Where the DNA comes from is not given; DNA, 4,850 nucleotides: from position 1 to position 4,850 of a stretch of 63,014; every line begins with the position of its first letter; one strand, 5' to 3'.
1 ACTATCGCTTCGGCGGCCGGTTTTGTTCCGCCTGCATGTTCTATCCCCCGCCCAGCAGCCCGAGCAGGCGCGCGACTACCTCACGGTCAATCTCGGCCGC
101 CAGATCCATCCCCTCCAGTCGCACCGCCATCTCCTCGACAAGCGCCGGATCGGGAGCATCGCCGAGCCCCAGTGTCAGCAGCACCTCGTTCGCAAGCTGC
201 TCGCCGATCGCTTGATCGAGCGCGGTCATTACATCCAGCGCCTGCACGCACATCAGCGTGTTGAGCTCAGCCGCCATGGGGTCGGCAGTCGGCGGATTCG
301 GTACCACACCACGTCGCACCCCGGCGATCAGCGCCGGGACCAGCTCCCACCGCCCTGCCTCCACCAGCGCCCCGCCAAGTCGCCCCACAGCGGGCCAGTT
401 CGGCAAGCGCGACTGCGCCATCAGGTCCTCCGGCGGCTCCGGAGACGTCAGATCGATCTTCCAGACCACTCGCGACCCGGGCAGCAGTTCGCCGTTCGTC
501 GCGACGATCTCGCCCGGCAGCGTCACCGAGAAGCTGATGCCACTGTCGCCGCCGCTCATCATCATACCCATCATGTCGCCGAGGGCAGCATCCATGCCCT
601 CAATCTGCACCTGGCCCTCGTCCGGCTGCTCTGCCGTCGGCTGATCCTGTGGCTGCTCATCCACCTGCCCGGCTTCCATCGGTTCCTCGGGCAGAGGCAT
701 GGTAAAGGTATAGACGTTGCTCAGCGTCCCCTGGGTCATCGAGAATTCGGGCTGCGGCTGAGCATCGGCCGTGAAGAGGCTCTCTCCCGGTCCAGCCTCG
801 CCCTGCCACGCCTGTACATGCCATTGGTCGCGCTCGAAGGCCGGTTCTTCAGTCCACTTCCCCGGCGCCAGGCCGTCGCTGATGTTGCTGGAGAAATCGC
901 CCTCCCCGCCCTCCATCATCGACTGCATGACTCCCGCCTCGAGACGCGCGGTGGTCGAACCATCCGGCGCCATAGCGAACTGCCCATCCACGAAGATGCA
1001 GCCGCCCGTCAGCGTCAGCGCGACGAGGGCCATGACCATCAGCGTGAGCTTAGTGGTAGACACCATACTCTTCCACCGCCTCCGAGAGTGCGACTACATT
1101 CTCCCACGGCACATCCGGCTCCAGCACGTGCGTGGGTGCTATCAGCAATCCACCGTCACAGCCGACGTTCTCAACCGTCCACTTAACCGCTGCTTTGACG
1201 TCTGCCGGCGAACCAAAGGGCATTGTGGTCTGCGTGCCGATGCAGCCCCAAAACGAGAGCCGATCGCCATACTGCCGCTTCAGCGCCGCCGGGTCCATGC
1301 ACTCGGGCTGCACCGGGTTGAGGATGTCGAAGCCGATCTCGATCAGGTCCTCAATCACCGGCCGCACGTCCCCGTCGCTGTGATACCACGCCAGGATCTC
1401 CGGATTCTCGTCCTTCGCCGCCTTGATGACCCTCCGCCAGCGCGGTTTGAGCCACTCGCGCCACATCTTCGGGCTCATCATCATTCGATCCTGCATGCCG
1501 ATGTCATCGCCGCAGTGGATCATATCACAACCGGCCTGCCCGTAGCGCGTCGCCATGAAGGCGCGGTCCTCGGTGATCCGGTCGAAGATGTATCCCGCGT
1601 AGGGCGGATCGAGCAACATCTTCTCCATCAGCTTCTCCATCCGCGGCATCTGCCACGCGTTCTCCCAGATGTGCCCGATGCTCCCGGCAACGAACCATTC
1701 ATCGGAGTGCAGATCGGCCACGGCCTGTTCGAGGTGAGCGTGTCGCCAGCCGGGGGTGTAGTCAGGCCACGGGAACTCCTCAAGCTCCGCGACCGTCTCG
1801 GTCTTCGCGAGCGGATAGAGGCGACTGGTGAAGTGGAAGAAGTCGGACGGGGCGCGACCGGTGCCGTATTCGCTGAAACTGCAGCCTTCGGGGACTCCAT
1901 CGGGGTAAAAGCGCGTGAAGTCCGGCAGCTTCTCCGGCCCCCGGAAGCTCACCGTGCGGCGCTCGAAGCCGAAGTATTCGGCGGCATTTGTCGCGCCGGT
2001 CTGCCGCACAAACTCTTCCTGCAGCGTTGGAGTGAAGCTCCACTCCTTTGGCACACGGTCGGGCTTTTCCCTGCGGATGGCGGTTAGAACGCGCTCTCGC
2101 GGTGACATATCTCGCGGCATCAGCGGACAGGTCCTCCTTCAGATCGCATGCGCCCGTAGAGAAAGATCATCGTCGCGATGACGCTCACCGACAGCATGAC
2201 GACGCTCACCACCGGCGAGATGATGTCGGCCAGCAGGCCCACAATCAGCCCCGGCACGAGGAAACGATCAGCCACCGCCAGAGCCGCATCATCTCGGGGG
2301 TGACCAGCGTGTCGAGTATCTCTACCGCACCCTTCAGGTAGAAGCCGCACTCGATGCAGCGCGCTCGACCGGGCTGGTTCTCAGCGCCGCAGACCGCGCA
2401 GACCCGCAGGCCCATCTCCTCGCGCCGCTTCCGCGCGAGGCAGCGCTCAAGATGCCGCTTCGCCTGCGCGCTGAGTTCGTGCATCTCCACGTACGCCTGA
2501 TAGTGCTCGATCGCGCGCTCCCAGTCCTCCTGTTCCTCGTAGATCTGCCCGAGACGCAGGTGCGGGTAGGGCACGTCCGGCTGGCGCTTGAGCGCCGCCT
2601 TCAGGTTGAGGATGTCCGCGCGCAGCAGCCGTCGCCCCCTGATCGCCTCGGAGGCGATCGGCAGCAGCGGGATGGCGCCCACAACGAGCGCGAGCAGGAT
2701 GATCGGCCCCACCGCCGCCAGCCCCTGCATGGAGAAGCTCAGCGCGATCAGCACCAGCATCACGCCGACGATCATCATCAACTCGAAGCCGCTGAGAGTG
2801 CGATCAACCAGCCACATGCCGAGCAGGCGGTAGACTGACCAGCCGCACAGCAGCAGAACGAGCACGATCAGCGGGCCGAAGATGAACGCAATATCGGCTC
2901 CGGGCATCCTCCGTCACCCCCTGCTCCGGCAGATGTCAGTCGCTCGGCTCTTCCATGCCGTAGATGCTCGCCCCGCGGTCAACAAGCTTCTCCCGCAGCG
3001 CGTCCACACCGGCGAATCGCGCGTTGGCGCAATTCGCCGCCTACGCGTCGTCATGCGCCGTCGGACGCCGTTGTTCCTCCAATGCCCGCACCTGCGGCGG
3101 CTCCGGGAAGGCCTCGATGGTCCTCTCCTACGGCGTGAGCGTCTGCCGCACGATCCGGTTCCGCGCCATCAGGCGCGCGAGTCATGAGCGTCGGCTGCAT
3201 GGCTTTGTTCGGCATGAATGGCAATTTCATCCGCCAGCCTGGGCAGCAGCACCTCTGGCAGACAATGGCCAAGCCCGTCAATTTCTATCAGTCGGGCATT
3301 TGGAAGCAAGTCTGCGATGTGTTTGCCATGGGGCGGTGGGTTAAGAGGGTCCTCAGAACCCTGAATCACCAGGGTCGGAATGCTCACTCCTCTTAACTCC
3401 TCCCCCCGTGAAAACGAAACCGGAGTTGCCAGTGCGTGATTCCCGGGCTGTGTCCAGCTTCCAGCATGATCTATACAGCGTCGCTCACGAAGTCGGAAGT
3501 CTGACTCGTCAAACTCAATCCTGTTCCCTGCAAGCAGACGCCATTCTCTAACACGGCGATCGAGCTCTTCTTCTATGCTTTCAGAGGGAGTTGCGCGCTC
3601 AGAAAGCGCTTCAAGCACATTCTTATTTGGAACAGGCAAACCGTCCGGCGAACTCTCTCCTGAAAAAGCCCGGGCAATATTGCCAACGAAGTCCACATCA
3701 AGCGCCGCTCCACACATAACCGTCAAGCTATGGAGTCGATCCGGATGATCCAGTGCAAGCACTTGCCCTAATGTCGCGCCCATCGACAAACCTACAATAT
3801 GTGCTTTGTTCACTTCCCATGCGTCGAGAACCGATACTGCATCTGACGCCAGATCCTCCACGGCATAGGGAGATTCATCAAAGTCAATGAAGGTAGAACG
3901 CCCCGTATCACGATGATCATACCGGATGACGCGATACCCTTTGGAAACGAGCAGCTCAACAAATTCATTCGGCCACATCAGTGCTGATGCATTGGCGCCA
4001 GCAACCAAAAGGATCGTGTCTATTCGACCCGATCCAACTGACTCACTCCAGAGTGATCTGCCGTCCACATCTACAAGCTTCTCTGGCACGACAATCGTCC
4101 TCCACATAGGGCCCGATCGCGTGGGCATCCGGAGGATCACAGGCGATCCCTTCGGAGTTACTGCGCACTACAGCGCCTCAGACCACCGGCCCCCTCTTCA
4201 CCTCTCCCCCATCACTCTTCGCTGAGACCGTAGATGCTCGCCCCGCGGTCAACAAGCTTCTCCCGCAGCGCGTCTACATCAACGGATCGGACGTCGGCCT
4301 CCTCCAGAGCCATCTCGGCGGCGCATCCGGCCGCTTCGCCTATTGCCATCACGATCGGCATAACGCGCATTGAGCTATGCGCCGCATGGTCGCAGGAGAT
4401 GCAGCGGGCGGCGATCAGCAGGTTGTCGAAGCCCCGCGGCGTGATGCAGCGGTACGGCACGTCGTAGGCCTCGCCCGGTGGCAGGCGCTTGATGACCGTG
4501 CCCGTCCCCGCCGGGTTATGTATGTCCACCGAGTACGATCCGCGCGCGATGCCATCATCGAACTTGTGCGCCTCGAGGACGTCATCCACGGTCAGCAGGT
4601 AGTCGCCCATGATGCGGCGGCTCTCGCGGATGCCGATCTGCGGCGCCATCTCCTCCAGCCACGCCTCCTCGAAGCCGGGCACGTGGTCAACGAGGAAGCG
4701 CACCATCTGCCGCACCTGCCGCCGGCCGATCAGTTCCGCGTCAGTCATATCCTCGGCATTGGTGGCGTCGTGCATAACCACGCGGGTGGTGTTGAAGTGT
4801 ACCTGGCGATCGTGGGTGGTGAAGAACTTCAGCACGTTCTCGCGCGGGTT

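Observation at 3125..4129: Solitary integron-like gene cassette (attC) with no integrase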

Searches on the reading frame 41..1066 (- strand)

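Call 10: search_protein_families(library=pfam, proteins=[window:41-1066:-], max_evalue=0.01)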
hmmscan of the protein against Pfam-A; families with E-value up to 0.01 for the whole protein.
window:41-1066:- (341 aa): 1 family
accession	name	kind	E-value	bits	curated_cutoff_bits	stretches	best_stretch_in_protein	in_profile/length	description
PF21946.1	LppM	-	0.00019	22.2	27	1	164-207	102-139/153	LppM domain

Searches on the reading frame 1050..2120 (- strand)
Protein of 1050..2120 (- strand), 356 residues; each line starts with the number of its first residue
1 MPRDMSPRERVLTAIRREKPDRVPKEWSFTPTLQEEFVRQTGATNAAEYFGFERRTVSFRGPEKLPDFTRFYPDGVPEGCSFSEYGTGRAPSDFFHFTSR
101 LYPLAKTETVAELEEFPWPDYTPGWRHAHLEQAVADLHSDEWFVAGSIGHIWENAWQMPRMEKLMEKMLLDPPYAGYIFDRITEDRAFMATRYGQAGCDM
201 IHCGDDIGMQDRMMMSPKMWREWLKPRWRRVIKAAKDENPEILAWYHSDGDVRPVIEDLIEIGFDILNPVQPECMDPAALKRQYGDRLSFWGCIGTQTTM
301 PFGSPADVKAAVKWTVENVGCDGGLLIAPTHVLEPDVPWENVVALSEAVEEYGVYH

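Call 10: search_protein_families(library=pfam, proteins=[window:1050-2120:-], max_evalue=0.01)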
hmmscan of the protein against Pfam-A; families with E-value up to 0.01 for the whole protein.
window:1050-2120:- (356 aa): 1 family
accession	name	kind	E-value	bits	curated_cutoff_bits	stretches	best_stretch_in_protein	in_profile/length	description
PF01208.23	URO-D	-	3.3e-21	76.1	23.9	1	139-352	134-346/346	Uroporphyrinogen decarboxylase (URO-D)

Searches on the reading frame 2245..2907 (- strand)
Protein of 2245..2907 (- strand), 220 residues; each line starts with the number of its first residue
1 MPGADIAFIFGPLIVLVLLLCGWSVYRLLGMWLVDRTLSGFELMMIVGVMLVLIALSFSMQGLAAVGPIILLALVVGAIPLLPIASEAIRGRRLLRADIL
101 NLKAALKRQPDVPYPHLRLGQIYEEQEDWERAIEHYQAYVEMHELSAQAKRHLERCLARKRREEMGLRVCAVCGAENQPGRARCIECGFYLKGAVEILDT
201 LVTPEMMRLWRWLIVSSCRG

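Call 10: search_protein_families(library=pfam, proteins=[window:2245-2907:-], max_evalue=0.01)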
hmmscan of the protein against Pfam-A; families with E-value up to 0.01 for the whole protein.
window:2245-2907:- (220 aa): 10 families
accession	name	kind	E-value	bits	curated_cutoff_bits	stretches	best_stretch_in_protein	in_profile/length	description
PF13432.12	TPR_16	-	5.5e-06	27.2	32.7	1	102-142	20-60/65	Tetratricopeptide repeat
PF13176.12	TPR_7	-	0.00032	21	27.9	1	117-138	3-24/36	Tetratricopeptide repeat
PF00515.34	TPR_1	-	0.00033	20.8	27.8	1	116-138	4-26/34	Tetratricopeptide repeat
PF07719.23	TPR_2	-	0.00038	20.8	27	1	115-140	3-28/34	Tetratricopeptide repeat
PF13174.12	TPR_6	-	0.00056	20.8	26.3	1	117-141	4-28/33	Tetratricopeptide repeat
PF13240.11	Zn_Ribbon_1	-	0.00062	19.9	25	1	170-189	2-21/23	zinc-ribbon domain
PF14559.12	TPR_19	-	0.00081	20.1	25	1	102-145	14-57/68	Tetratricopeptide repeat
PF13414.12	TPR_11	-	0.0013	18.9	26.8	0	100-126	15-41/42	TPR repeat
PF13428.12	TPR_14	-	0.0014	19.6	23.5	1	116-151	4-39/44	Tetratricopeptide repeat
PF13424.12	TPR_12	-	0.0052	17.4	30.1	0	117-142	49-74/77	Tetratricopeptide repeat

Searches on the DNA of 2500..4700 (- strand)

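Call 11: search_rna_families(source=window, start=2500, end=4700, threshold=evalue, max_evalue=10)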
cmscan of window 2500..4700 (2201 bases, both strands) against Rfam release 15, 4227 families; matches with E-value up to 10: 4.
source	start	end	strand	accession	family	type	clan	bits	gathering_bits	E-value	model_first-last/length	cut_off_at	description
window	2623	2665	-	RF04126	mir-9198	Gene; miRNA;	-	19.9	92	2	1-79/79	no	mir-9198 microRNA precursor family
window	3578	3666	-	RF00073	MIR156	Gene; miRNA;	-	18.8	62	1.7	1-88/88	no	mir-156 microRNA precursor family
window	4176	4226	-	RF01145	sR14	Gene; snRNA; snoRNA; CD-box;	-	12.8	38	2.8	1-54/54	no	Small nucleolar RNA sR14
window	4176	4206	-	RF01152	sR1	Gene; snRNA; snoRNA; CD-box;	-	11.8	45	6.7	26-57/57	no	Small nucleolar RNA sR1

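Call 38: build_rna_model(alignment_id=A7, structure=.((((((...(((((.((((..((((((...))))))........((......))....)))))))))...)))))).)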
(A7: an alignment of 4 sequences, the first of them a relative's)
Model R1 built from alignment A7 (4 sequences, 78 columns); structure: as given.
model positions 78; base pairs 23; branch points 1; effective number of sequences 3.06; information 0.726 bits per position. Calibrated on 0.2 Mb of random sequence (short: E-values are rough).
structure used (alignment columns):
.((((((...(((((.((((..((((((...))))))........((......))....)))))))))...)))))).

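Call 39: search_with_rna_model(model_id=R1, sources=[window, L004, L005, L006, L007, L008, L009, L010, L011, L012, L013], max_evalue=10, show_alignments=0)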
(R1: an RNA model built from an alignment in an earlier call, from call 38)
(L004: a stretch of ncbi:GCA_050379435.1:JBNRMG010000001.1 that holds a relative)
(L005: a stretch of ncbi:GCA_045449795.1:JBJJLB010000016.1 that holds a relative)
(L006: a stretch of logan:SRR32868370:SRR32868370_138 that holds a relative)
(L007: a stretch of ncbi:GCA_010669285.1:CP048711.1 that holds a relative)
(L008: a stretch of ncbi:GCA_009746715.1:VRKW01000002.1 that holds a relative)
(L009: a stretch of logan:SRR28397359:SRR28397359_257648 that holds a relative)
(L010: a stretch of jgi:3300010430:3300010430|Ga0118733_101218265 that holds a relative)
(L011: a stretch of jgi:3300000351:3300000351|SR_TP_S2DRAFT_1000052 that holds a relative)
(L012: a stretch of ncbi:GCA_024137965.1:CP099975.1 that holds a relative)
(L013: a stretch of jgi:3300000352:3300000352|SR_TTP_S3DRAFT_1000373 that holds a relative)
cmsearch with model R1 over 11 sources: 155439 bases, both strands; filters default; matches with E-value up to 10: 33.
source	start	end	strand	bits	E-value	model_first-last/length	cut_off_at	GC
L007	5375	5452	+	91.8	3.3e-20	1-78/78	no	0.64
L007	9095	9172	+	86.2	8.1e-19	1-78/78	no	0.64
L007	9456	9533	+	81.4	1.3e-17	1-78/78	no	0.68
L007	1074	1148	+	80.9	1.8e-17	1-78/78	no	0.67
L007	8664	8741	+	78.5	7.3e-17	1-78/78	no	0.62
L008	7437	7514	+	74.3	8e-16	1-78/78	no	0.59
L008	9567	9703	+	40.1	3.2e-07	1-78/78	no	0.53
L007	9995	10072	+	37.1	1.9e-06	1-78/78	no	0.62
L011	7377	7460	+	29.8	0.00013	1-78/78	no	0.57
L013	1416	1499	+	29.8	0.00013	1-78/78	no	0.57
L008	10759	10875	+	27.3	0.00053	1-78/78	no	0.51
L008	9063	9179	+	26.9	0.00069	1-78/78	no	0.52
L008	11394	11509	+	26.9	0.00069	1-78/78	no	0.49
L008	10100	10238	+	26.7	0.00075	1-78/78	no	0.44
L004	1146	1223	+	23.9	0.0039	1-78/78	no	0.63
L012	9640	9712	+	23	0.0065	1-78/78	no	0.49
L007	7350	7408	+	22.5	0.0087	1-78/78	no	0.49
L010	1372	1430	+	22.3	0.0098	1-78/78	no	0.64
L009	2430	2489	+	22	0.012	1-78/78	no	0.63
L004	5588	5672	+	22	0.012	1-78/78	no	0.55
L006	559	643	+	22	0.012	1-78/78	no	0.55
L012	6877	6935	+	21.7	0.014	1-78/78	no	0.63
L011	10165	10236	+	20.6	0.026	1-78/78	no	0.46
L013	4204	4275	+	20.6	0.026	1-78/78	no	0.46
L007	7976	8067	+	19.9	0.039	1-78/78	no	0.61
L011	6877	6935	+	19.2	0.058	1-78/78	no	0.63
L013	916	974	+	19.2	0.058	1-78/78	no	0.63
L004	5001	5082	+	19.2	0.058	1-78/78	no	0.57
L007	460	515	+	19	0.067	1-78/78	no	0.57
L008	6877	6935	+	18.3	0.1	1-78/78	no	0.61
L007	3566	3685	+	18.2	0.11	1-78/78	no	0.45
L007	6877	6936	+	15.1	0.63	1-78/78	no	0.62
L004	1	45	+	10.7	8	27-78/78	5'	0.58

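Call 40: search_with_rna_model(model_id=R1, sources=[L004, L005, L007, L008, L011, L012], max_evalue=0.005, make_alignment=true)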
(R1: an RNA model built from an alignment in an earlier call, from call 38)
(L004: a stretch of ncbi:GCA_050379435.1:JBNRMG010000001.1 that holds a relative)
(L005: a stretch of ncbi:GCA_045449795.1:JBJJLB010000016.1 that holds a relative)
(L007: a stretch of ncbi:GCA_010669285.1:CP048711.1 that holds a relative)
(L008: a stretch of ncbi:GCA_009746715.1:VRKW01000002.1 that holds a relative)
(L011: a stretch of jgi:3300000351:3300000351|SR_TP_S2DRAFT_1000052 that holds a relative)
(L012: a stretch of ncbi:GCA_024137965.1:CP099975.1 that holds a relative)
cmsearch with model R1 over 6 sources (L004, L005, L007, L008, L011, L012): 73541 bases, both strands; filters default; matches with E-value up to 0.005: 16.
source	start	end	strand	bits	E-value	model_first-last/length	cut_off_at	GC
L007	5375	5452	+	91.8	1.5e-20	1-78/78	no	0.64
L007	9095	9172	+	86.2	3.8e-19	1-78/78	no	0.64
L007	9456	9533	+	81.4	6.3e-18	1-78/78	no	0.68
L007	1074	1148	+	80.9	8.3e-18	1-78/78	no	0.67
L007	8664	8741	+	78.5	3.4e-17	1-78/78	no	0.62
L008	7437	7514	+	74.3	3.8e-16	1-78/78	no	0.59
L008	9567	9703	+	40.1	1.5e-07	1-78/78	no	0.53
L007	9995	10072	+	37.1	8.8e-07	1-78/78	no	0.62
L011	7377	7460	+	29.8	6.1e-05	1-78/78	no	0.57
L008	10759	10875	+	27.3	0.00025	1-78/78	no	0.51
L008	9063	9179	+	26.9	0.00033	1-78/78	no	0.52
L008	11394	11509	+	26.9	0.00033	1-78/78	no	0.49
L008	10100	10238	+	26.7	0.00035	1-78/78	no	0.44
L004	1146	1223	+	23.9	0.0019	1-78/78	no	0.63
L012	9640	9712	+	23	0.0031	1-78/78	no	0.49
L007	7350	7408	+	22.5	0.0041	1-78/78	no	0.49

Alignment A8: 16 matches aligned to the model, 196 columns, each read 5' to 3' on its own strand. Consensus structure (alignment columns), stored with it:
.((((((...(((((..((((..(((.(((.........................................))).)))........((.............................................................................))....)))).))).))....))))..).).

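Call 41: build_rna_model(alignment_id=A8)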
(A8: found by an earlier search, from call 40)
Model R2 built from alignment A8 (16 sequences, 196 columns); structure: stored with the alignment.
model positions 73; base pairs 23; branch points 1; effective number of sequences 5.25; information 0.772 bits per position. Calibrated on 0.2 Mb of random sequence (short: E-values are rough).
structure used (alignment columns):
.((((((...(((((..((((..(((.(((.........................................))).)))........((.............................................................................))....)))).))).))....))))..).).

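Call 42: search_with_rna_model(model_id=R2, sources=[window, L001, L003, L004, L005, L006, L007, L008, L009, L010, L011, L012, L013, L014, L015, L017, L018], max_evalue=10)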
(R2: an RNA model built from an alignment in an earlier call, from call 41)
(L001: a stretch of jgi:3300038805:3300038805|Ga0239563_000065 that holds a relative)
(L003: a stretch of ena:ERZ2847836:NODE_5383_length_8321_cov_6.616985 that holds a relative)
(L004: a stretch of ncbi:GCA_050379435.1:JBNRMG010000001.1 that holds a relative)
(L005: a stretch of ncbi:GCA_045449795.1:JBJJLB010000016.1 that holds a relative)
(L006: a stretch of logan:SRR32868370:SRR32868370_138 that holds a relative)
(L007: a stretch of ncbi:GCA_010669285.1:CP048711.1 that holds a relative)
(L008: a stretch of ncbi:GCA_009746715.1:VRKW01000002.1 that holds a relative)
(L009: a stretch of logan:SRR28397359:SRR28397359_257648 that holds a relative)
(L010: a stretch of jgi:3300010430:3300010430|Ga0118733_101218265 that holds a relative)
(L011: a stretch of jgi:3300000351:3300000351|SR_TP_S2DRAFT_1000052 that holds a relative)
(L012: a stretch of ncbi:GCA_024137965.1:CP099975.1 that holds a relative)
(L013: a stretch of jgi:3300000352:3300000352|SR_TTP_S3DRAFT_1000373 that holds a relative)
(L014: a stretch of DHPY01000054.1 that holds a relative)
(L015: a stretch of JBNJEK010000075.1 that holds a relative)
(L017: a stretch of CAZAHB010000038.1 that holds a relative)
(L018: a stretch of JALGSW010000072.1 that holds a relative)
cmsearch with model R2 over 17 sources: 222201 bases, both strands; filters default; matches with E-value up to 10: 44.
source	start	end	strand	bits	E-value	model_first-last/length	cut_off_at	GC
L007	5375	5452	+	74.8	3e-15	1-73/73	no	0.64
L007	9456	9533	+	73.2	7.3e-15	1-73/73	no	0.68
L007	9095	9172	+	67.6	1.8e-13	1-73/73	no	0.64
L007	1074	1148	+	66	4.4e-13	1-73/73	no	0.67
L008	7437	7514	+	64.4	1.1e-12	1-73/73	no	0.59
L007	9995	10072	+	58.5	3e-11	1-73/73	no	0.62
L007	8664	8741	+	56.5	9.4e-11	1-73/73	no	0.62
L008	9567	9703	+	55.8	1.4e-10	1-73/73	no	0.53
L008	10100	10238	+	48.2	1e-08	1-73/73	no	0.44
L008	9063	9179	+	42.7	2.3e-07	1-73/73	no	0.52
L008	10759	10875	+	42.5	2.6e-07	1-73/73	no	0.51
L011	7377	7460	+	41.9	3.6e-07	1-73/73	no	0.57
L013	1416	1499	+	41.9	3.6e-07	1-73/73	no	0.57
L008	11394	11509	+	41.3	5e-07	1-73/73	no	0.49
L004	1146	1223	+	40.6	7.8e-07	1-73/73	no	0.63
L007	7350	7408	+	39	1.9e-06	1-73/73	no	0.49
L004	450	497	+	38.9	2e-06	1-73/73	no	0.5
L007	12224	12316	+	34.7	2.2e-05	1-73/73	no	0.61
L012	9640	9712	+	32.6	6.9e-05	1-73/73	no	0.49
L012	6877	6935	+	32.6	7.1e-05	1-73/73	no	0.63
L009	2430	2489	+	31.5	0.00013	1-73/73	no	0.63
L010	1372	1430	+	31.1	0.00016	1-73/73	no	0.64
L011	6877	6935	+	31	0.00018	1-73/73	no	0.63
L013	916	974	+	31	0.00018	1-73/73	no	0.63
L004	5001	5082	+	30.9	0.00018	1-73/73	no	0.57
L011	10165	10236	+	30.9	0.00018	1-73/73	no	0.46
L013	4204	4275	+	30.9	0.00018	1-73/73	no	0.46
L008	6877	6935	+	29.7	0.00036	1-73/73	no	0.61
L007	6877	6936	+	29.4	0.00044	1-73/73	no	0.62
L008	5853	5969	+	29.2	0.00049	1-73/73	no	0.52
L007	3566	3685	+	28.4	0.00074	1-73/73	no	0.45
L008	12028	12138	+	27.8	0.0011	1-67/73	3'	0.54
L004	5588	5672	+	27.1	0.0015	1-73/73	no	0.55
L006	559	643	+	27.1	0.0015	1-73/73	no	0.55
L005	5042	5119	+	26.6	0.0021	1-73/73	no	0.56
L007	460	515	+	25.2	0.0047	1-73/73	no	0.57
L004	7671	7718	+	24.8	0.0059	1-73/73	no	0.58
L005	4470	4517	+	24.8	0.0059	1-73/73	no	0.58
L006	2642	2689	+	24.8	0.0059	1-73/73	no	0.58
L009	1438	1523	+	19.9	0.091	1-73/73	no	0.52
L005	5803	5887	+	17.3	0.41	1-73/73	no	0.58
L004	1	45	+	15.4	1.2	27-73/73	5'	0.58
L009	1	50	+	15.4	1.2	22-73/73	5'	0.66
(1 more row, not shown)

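Call 43: search_with_rna_model(model_id=R2, source=window, start=2800, end=4400, filters=off, max_evalue=10, show_alignments=3)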
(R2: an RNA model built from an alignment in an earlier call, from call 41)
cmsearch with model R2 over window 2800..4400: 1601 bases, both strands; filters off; matches with E-value up to 10: 4.
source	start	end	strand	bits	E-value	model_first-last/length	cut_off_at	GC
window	3160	3213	-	8.6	0.39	1-73/73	no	0.67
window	4358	4380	-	6.8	1.1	1-73/73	no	0.52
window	3714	3733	-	5.4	2.4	1-73/73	no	0.45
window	2977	3029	+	3.8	6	1-73/73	no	0.68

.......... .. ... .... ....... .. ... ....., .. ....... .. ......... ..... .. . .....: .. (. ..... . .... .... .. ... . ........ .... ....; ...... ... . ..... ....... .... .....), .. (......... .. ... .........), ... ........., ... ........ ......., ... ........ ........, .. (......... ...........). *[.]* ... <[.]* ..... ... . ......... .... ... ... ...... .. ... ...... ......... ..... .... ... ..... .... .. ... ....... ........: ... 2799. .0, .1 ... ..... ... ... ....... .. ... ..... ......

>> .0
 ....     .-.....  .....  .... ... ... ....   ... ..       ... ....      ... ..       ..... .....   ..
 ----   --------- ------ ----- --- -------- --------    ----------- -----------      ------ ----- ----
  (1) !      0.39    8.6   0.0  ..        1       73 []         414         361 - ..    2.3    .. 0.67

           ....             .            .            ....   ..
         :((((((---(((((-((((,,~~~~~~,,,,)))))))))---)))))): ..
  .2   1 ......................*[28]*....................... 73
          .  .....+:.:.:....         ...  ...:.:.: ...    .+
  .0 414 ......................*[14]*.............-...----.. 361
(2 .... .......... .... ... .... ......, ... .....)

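Call 52: search_with_rna_model(model_id=R2, sources=[L021, L022, L023], max_evalue=1)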
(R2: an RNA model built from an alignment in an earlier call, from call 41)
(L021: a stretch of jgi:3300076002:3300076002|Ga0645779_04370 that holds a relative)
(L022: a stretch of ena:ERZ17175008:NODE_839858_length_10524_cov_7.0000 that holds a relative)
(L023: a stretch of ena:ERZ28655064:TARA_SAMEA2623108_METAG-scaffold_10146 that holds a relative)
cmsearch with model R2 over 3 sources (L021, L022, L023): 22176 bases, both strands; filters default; matches with E-value up to 1: 1.
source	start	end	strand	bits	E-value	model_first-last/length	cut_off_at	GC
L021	5907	5966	+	19.5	0.012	1-73/73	no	0.55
